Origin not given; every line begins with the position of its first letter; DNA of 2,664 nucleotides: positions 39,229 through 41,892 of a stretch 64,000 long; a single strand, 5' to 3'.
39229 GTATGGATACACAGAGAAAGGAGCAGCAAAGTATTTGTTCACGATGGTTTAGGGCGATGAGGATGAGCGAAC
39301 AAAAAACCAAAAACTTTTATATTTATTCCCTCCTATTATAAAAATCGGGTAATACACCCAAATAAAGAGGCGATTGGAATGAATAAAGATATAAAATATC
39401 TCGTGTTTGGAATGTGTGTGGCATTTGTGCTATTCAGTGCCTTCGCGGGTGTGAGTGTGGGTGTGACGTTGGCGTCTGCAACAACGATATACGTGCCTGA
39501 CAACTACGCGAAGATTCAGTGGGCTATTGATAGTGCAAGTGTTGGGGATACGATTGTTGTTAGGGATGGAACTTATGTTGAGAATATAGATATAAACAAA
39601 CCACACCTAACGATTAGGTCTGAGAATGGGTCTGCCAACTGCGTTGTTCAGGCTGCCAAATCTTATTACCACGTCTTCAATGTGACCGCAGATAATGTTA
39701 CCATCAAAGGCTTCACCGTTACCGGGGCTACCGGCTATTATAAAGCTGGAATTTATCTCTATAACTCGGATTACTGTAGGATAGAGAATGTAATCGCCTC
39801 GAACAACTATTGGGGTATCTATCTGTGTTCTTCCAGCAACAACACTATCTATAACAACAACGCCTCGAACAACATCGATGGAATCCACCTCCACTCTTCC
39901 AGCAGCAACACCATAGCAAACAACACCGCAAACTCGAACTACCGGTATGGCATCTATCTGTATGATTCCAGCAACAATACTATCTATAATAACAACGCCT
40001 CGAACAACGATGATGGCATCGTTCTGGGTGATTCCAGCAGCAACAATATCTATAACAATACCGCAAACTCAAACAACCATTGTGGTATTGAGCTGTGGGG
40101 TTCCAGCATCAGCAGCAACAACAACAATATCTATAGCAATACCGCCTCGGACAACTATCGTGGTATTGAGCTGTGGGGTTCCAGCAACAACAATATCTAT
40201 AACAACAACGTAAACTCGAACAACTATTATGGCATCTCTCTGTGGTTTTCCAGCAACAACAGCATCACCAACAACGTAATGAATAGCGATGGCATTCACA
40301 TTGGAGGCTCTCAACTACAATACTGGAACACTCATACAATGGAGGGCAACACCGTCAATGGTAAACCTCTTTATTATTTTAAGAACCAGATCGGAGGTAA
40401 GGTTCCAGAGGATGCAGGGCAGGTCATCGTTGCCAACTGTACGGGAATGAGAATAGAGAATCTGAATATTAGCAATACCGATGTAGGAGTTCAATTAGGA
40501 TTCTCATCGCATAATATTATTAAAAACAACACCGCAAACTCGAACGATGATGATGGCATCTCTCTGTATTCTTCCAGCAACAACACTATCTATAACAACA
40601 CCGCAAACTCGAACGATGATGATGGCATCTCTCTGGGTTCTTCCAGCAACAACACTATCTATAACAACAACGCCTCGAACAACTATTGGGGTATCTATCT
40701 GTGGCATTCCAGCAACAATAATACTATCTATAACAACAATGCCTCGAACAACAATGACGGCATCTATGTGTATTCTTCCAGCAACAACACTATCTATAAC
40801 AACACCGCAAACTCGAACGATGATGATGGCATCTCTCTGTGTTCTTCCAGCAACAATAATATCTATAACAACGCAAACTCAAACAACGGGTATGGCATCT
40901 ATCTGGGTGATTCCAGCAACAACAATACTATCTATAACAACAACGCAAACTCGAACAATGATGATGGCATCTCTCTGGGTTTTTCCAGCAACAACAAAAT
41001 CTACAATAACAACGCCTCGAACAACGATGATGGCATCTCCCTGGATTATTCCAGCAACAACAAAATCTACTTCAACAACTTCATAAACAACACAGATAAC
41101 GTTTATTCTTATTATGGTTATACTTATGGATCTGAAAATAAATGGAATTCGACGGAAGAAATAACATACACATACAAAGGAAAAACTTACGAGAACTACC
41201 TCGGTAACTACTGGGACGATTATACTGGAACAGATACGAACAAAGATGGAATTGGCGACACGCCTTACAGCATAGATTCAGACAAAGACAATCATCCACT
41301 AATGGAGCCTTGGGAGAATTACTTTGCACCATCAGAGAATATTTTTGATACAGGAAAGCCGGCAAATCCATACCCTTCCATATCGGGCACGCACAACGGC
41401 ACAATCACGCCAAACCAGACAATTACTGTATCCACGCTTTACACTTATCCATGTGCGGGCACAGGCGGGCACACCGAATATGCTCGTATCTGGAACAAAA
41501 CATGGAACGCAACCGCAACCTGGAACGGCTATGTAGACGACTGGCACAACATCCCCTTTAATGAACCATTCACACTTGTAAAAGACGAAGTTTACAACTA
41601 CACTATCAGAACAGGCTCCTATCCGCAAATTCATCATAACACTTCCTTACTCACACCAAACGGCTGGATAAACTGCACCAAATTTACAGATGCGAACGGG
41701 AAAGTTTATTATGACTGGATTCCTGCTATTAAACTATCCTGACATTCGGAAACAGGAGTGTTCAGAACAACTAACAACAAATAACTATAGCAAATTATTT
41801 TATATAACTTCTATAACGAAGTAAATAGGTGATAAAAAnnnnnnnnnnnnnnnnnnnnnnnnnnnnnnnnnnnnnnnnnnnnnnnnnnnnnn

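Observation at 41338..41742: A ~130-aa C-terminal domain unusually dense in N-glycosylation sequons, shared by 2 surface proteins and 2 fragments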

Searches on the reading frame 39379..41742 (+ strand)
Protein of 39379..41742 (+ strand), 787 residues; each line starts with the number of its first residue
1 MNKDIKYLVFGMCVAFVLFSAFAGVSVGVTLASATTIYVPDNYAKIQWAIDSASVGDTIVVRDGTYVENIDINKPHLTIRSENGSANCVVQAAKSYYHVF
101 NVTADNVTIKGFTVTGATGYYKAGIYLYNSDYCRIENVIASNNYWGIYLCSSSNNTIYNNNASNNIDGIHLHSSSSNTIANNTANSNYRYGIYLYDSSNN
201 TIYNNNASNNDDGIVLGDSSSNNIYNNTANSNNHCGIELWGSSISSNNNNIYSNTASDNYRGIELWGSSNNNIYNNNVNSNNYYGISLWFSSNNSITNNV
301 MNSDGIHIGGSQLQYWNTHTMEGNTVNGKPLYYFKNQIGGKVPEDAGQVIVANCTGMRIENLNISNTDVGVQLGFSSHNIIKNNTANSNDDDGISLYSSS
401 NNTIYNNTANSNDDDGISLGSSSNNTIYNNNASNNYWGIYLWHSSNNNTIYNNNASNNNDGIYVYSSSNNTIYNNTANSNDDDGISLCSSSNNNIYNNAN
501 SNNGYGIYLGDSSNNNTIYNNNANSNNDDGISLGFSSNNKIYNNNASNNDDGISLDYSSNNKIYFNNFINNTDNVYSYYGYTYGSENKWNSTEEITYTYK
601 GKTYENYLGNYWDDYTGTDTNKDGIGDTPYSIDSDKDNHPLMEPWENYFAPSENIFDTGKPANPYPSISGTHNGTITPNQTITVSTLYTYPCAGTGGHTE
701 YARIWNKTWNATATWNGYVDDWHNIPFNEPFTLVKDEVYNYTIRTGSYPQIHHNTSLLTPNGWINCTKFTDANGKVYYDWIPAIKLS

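Call 3: search_protein_families(library=pfam, proteins=[window:39379-41742:+], max_evalue=0.01)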
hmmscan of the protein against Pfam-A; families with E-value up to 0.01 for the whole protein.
window:39379-41742:+ (787 aa): 4 families
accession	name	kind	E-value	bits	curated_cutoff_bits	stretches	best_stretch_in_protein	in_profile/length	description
PF05048.19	NosD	-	1.2e-73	247.5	23.6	4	455-617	56-212/212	Periplasmic copper-binding protein (NosD)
PF13229.12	Beta_helix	-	5e-64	215.1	25.9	5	104-244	8-149/158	Right handed beta helix region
PF00295.23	Glyco_hydro_28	-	0.00079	19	22.9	0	447-516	129-199/324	Glycosyl hydrolases family 28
PF04623.17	Adeno_E1B_55K_N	-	0.0052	17.9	25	0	367-422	7-61/71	Adenovirus E1B protein N-terminus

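Call 4: search_protein_families(library=ncbifam, proteins=[window:39379-41742:+], max_evalue=0.01)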
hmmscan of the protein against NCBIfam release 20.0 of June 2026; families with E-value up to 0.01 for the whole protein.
window:39379-41742:+ (787 aa): 4 families
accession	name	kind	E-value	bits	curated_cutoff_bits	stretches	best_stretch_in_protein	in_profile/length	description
TIGR03804.1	para_beta_helix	repeat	3.6e-84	276.2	19.45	10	168-211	1-43/44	parallel beta-helix repeat protein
TIGR04247.1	NosD_copper_fam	subfamily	8.8e-54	182.5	300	4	438-634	129-330/377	nitrous oxide reductase family maturation protein NosD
TIGR03805.1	beta_helix_1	subfamily_domain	1.6e-10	40.5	141.5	1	123-187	108-173/314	parallel beta-helix domain-containing protein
NF038177.1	epimerase_AlgG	equivalog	2.7e-06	26.3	700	1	361-440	338-419/519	mannuronan 5-epimerase AlgG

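Call 31: find_encoding_contigs(protein=window:39379-41742:+, flank=2000, max_places=3)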
Protein window:39379-41742:+ (787 aa): no gene with exactly this product is on record in the collection.
